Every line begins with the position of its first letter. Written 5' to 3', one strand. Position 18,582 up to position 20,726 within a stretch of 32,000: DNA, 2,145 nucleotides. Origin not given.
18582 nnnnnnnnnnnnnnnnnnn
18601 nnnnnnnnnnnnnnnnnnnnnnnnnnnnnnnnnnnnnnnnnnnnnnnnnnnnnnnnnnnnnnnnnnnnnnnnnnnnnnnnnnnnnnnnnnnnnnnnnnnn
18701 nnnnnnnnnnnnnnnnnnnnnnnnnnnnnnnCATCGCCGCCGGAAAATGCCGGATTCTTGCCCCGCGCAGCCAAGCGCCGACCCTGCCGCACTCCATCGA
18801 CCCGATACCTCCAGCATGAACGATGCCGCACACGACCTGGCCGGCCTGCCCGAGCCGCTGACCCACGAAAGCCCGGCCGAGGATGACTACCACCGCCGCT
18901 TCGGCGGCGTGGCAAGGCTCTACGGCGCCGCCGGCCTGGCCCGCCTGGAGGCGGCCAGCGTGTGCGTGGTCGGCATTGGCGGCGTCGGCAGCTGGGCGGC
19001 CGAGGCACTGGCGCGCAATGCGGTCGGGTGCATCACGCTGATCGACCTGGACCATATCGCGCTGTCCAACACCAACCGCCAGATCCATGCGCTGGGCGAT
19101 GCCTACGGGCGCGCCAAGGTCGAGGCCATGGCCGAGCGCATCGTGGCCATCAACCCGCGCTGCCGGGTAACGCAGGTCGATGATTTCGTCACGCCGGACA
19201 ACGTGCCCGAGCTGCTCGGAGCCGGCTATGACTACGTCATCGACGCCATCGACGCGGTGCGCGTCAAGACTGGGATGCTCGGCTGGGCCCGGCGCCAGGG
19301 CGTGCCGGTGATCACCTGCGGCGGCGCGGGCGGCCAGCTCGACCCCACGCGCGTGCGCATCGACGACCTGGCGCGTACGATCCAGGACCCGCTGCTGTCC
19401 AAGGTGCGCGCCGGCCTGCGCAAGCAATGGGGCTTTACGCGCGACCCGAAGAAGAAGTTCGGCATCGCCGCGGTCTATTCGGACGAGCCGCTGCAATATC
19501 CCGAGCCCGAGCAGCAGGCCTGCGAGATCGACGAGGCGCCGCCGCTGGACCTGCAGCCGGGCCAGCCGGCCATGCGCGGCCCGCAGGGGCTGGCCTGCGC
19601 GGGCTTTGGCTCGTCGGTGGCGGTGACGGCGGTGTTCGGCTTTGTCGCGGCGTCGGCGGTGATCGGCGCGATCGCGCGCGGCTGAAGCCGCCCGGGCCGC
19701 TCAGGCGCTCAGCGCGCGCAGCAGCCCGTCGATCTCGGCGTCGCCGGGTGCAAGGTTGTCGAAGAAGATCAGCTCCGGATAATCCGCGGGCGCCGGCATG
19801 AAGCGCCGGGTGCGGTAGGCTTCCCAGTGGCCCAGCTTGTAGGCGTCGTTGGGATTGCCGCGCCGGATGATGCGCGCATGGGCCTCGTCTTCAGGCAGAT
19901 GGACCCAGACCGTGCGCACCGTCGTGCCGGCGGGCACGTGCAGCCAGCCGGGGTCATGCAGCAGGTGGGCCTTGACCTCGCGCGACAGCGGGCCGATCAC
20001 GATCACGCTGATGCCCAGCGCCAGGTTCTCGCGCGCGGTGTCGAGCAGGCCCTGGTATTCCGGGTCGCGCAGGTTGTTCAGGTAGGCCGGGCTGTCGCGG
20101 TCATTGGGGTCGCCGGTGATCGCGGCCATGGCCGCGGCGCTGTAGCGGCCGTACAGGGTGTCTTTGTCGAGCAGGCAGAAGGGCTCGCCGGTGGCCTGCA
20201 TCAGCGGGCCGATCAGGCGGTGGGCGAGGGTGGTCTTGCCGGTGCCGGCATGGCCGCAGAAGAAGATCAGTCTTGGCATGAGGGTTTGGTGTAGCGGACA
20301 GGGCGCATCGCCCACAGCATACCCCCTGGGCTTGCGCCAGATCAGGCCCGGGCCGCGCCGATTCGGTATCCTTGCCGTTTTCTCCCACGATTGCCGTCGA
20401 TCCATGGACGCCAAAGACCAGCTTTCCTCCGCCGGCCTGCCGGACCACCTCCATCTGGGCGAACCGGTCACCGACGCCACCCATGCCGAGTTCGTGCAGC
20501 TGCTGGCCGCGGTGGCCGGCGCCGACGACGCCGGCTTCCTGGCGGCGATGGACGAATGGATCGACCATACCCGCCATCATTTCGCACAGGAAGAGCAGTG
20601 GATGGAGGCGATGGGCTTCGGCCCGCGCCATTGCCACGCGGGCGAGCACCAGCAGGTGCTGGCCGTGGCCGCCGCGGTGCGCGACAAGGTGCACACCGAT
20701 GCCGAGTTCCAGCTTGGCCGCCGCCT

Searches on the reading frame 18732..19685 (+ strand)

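Call 19: search_protein_families(library=pfam, proteins=[window:18732-19685:+], max_evalue=0.00001)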
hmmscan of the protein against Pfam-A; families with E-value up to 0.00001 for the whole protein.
window:18732-19685:+ (317 aa): 1 family
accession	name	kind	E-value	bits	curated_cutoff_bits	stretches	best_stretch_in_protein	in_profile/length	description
PF00899.27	ThiF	-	2.1e-33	115.9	28.1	1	62-208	8-153/238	ThiF family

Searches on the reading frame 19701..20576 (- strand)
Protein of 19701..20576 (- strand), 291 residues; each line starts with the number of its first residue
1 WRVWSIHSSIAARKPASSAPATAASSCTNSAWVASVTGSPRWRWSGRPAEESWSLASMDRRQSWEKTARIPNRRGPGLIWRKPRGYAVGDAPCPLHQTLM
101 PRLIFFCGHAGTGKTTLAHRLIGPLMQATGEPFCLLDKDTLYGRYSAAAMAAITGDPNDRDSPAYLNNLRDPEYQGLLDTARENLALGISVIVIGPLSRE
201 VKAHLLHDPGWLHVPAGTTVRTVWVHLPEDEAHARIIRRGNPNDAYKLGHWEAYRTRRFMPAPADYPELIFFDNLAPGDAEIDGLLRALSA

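Call 19: search_protein_families(library=pfam, proteins=[window:19701-20576:-], max_evalue=0.00001)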
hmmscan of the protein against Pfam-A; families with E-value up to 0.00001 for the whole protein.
window:19701-20576:- (291 aa): 1 family
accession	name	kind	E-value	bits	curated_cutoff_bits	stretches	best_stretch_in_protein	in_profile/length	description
PF13671.12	AAA_33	-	2.5e-13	51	27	1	103-256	1-138/143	AAA domain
